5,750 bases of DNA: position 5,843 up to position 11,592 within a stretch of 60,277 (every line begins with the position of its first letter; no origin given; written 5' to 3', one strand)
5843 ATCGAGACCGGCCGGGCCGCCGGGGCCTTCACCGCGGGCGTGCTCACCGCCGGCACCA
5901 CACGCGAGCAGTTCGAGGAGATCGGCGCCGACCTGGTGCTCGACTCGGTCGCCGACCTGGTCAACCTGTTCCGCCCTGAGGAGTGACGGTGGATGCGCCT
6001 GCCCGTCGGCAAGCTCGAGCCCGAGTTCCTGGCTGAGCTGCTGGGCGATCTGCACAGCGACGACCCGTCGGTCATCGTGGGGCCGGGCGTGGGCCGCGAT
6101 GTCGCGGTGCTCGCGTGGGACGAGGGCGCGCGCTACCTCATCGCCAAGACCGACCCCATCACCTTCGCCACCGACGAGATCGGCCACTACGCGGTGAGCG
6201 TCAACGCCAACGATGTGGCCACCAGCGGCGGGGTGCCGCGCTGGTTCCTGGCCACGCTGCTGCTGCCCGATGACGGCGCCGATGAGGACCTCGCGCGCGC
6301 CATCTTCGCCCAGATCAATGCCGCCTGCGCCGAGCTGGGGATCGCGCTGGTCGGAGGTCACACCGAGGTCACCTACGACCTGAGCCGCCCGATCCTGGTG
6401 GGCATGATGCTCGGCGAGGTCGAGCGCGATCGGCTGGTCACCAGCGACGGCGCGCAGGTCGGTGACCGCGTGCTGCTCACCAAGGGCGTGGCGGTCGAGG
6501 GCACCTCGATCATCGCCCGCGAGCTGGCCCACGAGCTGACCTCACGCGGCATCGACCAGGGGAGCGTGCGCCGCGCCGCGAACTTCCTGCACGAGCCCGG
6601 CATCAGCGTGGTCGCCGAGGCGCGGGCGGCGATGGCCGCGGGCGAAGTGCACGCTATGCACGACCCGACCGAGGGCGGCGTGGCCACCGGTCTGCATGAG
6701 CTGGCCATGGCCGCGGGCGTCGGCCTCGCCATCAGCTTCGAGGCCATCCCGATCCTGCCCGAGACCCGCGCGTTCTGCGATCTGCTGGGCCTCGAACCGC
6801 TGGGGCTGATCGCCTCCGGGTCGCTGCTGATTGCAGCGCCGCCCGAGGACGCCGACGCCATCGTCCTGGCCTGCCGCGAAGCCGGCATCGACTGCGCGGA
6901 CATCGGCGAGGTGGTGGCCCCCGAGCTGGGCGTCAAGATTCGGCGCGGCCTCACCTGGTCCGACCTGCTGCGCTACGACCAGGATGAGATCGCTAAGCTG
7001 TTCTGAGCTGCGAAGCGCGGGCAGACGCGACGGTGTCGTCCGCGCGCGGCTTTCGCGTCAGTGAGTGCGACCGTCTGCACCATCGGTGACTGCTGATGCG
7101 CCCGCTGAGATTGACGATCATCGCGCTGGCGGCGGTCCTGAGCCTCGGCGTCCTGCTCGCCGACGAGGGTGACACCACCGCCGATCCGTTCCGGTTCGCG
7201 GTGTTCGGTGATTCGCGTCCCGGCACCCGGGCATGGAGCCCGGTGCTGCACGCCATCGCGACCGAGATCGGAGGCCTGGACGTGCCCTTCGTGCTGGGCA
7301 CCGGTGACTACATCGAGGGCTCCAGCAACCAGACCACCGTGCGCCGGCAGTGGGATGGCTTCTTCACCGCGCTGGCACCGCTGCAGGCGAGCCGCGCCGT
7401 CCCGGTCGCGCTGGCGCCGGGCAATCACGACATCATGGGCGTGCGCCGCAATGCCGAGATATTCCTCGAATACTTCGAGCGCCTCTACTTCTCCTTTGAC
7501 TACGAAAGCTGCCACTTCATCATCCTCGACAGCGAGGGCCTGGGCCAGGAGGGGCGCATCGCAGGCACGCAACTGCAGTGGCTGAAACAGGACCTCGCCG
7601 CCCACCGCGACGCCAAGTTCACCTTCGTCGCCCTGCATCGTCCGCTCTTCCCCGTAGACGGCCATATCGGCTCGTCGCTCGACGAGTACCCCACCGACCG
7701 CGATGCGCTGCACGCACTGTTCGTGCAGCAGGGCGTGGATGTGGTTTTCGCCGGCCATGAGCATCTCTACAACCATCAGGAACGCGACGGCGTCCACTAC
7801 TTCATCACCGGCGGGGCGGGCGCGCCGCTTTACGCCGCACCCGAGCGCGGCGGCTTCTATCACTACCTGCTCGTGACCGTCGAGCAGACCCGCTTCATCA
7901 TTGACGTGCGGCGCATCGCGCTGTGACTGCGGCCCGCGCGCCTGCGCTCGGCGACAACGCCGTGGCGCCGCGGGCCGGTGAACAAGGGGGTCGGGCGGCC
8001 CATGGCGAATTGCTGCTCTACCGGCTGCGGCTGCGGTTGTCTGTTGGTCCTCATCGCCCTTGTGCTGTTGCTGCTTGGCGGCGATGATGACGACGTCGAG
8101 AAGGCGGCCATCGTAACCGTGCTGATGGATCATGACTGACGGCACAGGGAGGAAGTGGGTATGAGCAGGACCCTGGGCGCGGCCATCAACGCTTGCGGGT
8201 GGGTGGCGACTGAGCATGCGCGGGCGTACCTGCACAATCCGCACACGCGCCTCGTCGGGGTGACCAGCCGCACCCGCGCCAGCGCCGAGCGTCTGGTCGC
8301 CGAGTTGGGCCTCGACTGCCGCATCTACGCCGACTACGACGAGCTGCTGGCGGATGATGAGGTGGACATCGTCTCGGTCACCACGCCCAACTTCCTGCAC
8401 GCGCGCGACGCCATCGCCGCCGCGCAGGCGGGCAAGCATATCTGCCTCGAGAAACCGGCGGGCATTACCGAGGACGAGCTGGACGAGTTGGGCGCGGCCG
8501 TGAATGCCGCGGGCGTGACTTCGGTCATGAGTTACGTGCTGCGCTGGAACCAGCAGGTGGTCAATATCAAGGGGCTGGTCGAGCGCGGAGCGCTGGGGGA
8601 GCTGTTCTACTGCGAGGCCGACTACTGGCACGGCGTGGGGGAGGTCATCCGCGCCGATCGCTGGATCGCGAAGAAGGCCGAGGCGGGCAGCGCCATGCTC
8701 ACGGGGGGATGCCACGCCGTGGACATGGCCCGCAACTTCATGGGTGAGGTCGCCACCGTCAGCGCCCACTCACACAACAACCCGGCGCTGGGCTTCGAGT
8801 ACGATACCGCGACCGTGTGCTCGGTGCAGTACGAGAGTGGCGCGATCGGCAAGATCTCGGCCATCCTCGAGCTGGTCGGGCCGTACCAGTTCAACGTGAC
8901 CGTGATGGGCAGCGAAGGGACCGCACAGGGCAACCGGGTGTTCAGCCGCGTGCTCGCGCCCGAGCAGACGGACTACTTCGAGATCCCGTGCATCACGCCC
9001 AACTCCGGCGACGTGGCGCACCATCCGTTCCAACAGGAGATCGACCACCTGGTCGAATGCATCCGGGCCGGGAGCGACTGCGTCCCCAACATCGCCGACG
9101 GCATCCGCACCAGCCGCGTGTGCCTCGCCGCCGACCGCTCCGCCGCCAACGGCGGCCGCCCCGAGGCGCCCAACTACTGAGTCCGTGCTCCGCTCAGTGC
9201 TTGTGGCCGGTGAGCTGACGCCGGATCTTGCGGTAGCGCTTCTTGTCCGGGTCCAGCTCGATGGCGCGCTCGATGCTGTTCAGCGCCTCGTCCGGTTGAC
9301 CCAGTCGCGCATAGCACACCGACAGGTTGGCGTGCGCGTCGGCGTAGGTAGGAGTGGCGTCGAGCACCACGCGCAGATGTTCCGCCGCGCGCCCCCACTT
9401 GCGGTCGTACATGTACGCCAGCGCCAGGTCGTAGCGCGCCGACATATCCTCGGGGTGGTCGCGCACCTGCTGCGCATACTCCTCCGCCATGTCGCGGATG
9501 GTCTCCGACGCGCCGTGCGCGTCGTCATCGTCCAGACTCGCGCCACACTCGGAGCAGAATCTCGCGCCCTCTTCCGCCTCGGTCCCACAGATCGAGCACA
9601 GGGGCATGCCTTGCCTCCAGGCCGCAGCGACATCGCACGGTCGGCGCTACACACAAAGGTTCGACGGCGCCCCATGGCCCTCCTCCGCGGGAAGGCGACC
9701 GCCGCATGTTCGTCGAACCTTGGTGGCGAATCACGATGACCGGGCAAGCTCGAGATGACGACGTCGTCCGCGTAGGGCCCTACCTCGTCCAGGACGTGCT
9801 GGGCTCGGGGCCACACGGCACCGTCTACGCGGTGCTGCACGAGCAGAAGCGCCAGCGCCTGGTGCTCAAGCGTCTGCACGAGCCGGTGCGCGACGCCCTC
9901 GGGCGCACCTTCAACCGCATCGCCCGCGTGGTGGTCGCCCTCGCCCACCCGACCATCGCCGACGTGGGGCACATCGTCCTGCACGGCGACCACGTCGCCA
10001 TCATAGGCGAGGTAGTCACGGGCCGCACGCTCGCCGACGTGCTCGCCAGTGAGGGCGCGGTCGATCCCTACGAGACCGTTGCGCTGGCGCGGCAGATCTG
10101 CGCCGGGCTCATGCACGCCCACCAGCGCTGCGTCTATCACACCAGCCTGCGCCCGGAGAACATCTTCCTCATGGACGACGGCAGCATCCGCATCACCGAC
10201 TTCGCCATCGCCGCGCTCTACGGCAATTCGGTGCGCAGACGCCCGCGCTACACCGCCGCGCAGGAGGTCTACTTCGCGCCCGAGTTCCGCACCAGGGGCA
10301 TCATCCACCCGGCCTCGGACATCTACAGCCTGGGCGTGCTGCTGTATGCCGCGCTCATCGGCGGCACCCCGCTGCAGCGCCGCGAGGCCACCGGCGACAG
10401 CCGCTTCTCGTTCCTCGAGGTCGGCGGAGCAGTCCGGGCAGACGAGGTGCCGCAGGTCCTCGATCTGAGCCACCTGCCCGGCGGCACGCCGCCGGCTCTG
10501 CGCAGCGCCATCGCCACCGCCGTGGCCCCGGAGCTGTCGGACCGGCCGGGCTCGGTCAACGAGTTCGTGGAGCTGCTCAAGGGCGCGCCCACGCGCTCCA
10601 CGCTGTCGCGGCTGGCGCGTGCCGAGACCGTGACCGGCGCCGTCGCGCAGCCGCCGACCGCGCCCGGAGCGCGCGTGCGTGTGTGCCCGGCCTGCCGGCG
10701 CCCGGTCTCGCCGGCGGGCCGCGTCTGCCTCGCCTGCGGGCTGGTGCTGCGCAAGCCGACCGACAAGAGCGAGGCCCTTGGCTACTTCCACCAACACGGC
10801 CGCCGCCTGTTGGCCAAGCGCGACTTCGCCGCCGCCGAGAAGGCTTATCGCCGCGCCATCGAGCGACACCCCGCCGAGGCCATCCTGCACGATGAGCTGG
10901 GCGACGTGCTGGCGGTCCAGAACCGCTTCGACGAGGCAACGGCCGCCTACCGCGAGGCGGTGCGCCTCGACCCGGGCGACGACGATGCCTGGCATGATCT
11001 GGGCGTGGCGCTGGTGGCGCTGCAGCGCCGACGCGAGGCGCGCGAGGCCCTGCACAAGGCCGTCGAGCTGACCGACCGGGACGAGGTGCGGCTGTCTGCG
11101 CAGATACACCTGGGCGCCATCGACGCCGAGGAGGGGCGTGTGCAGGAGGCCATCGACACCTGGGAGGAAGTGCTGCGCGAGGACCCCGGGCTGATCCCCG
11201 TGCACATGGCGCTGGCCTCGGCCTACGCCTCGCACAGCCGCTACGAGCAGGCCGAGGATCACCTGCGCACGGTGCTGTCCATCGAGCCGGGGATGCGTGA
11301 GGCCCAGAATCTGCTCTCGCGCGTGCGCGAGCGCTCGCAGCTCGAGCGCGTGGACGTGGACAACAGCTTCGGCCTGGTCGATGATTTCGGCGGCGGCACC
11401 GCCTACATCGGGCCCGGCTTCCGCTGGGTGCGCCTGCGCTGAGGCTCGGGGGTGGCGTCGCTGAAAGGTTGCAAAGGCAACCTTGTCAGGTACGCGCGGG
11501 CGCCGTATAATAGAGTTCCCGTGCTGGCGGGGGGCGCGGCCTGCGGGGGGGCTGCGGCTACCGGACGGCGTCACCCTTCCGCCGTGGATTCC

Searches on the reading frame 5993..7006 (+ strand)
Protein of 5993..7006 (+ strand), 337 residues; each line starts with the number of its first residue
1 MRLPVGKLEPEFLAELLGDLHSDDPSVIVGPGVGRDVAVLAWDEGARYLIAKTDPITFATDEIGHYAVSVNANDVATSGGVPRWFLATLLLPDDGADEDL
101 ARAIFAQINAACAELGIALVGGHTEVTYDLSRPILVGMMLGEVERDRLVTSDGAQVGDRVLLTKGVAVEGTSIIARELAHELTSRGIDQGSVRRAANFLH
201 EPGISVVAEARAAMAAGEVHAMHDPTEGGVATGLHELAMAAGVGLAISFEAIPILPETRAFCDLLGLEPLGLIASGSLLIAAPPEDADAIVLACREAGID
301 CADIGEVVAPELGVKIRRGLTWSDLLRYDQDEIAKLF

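Call 31: search_protein_families(library=pfam, proteins=[window:5993-7006:+], max_evalue=0.0001)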
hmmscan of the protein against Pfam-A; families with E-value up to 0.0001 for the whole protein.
window:5993-7006:+ (337 aa): 2 families
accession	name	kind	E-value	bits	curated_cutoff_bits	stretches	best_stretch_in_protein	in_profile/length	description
PF02769.27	AIRS_C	-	6.2e-24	85.4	23.1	1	155-310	1-148/156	AIR synthase related protein, C-terminal domain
PF00586.29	AIRS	-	4.3e-19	69.4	24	1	34-143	1-112/112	AIR synthase related protein, N-terminal domain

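Call 58: search_protein_families(library=pfam, proteins=[window:5993-7006:+], max_evalue=0.001)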
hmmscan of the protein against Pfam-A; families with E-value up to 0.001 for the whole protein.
window:5993-7006:+ (337 aa): 2 families
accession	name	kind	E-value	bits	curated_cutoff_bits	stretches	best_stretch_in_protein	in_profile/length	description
PF02769.27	AIRS_C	-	6.2e-24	85.4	23.1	1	155-310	1-148/156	AIR synthase related protein, C-terminal domain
PF00586.29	AIRS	-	4.3e-19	69.4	24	1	34-143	1-112/112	AIR synthase related protein, N-terminal domain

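Call 82: search_protein_families(library=ncbifam, proteins=[window:5993-7006:+], max_evalue=0.00001)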
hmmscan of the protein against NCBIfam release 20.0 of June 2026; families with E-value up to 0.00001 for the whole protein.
window:5993-7006:+ (337 aa): 13 families
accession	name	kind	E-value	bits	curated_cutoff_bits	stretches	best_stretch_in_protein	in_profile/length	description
TIGR02124.1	hypE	equivalog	8e-34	117.1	251.6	1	54-311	56-304/332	hydrogenase expression/formation protein HypE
TIGR00476.1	selD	equivalog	6.8e-26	91.2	125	1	7-261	14-260/311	selenide, water dikinase SelD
TIGR01379.1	thiL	equivalog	1.8e-25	89.6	184.15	1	59-314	56-300/320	thiamine-phosphate kinase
NF002098.0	PRK00943.1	equivalog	1.7e-23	83.1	299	1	7-262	20-265/347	selenide, water dikinase SelD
TIGR04049.1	AIR_rel_sll0787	hypoth_equivalog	3e-15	56.1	321.3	1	63-310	75-293/318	sll0787 family AIR synthase-like protein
NF004353.0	PRK05731.2-2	equivalog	6.2e-15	55.1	301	1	49-323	39-292/311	thiamine-phosphate kinase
NF004351.0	PRK05731.1-4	equivalog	4.3e-14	52.3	324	1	25-277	31-272/321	thiamine-phosphate kinase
NF010705.0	PRK14105.1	equivalog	1.9e-13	50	291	1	13-315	26-334/345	selenide, water dikinase SelD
TIGR03267.1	methan_mark_2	hypoth_equivalog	1.3e-12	47.4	365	1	63-331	77-318/323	methanogenesis marker 2 protein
TIGR01736.1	FGAM_synth_II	equivalog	2.3e-11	42.7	525.75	1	100-309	128-332/718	phosphoribosylformylglycinamidine synthase subunit PurL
TIGR00878.1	purM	equivalog_domain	2.1e-10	40.4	236.35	1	61-236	75-255/332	phosphoribosylformylglycinamidine cyclo-ligase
NF002290.1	PRK01213.1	equivalog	1.3e-09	36.8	648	1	97-310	125-332/723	phosphoribosylformylglycinamidine synthase subunit PurL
NF004350.0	PRK05731.1-1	equivalog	6.1e-06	25.3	441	1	61-258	62-245/325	thiamine-phosphate kinase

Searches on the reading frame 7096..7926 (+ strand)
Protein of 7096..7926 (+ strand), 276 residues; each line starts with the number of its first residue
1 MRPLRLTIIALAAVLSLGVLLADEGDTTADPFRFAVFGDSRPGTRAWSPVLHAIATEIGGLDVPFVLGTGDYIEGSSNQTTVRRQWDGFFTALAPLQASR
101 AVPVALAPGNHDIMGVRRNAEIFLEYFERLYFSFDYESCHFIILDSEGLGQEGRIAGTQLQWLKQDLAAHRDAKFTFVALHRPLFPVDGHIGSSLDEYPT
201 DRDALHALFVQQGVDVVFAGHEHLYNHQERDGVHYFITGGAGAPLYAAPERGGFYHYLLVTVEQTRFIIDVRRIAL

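Call 31: search_protein_families(library=pfam, proteins=[window:7096-7926:+], max_evalue=0.0001)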
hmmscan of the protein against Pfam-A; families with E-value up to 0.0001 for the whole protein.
window:7096-7926:+ (276 aa): 1 family
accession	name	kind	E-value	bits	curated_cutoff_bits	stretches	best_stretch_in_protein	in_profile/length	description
PF00149.33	Metallophos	-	4.4e-14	53.8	21.5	1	32-224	1-190/191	Calcineurin-like phosphoesterase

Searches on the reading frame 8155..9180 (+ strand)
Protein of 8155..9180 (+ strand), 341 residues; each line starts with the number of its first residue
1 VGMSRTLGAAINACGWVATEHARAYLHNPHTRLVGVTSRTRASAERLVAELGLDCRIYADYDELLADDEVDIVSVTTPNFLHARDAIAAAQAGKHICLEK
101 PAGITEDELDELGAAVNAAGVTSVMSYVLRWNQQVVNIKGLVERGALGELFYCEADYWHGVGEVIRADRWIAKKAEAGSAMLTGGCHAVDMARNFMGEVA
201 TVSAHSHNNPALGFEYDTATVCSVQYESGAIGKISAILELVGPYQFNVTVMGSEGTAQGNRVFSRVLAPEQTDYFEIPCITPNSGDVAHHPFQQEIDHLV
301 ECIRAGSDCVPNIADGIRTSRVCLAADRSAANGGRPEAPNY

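Call 31: search_protein_families(library=pfam, proteins=[window:8155-9180:+], max_evalue=0.0001)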
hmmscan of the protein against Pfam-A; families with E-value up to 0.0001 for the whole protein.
window:8155-9180:+ (341 aa): 3 families
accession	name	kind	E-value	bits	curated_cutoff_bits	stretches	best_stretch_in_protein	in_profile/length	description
PF01408.29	GFO_IDH_MocA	-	6.5e-22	78.9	24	1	14-122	8-115/120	Oxidoreductase family, NAD-binding Rossmann fold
PF22725.1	GFO_IDH_MocA_C3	-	7.3e-21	74.9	27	1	137-257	3-123/124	GFO/IDH/MocA C-terminal domain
PF02894.22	GFO_IDH_MocA_C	-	1.6e-16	61.2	22.9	1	139-334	1-214/218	Oxidoreductase family, C-terminal alpha/beta domain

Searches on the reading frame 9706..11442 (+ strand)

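Call 31: search_protein_families(library=pfam, proteins=[window:9706-11442:+], max_evalue=0.0001)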
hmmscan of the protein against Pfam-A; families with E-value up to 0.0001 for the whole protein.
window:9706-11442:+ (578 aa): 16 families
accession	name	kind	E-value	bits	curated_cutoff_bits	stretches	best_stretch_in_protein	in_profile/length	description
PF00069.31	Pkinase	-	5.6e-33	114.9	31.7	1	28-230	3-204/263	Protein kinase domain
PF07719.23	TPR_2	-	1e-25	88.1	27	1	394-425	3-34/34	Tetratricopeptide repeat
PF07714.23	PK_Tyr_Ser-Thr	-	2.9e-22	79.7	23.1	1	29-225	4-207/258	Protein tyrosine and serine/threonine kinase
PF00515.34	TPR_1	-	6e-19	67.4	27.8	0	398-424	7-33/34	Tetratricopeptide repeat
PF13432.12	TPR_16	-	5e-18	65.6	32.7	1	364-425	3-64/65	Tetratricopeptide repeat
PF14559.12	TPR_19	-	1.3e-17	64.3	25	2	405-458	4-57/68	Tetratricopeptide repeat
PF23914.1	TPR_CcmH_CycH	-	1.7e-15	57.6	42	2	373-490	31-148/158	Cytochrome c-type biogenesis protein H TPR domain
PF13428.12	TPR_14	-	1.8e-14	53.2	23.5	1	395-433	4-42/44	Tetratricopeptide repeat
PF13181.12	TPR_8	-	3.7e-14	52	25.7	0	398-424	7-33/34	Tetratricopeptide repeat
PF13414.12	TPR_11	-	7.8e-14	51.5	26.8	1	399-439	1-41/42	TPR repeat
PF13424.12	TPR_12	-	3.4e-10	40.4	30.1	0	476-526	16-74/77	Tetratricopeptide repeat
PF13431.12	TPR_17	-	1.3e-09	38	24.4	0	414-440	1-27/34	Tetratricopeptide repeat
PF24575.1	TPR_Slam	-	6.2e-09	36.7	35.2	1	470-519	54-103/104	Surface lipoprotein assembly modifier, N-terminal TPR repeats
PF13174.12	TPR_6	-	5.5e-08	33.4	26.3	0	427-454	1-28/33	Tetratricopeptide repeat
PF13176.12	TPR_7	-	1.1e-06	28.7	27.9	0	501-530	3-32/36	Tetratricopeptide repeat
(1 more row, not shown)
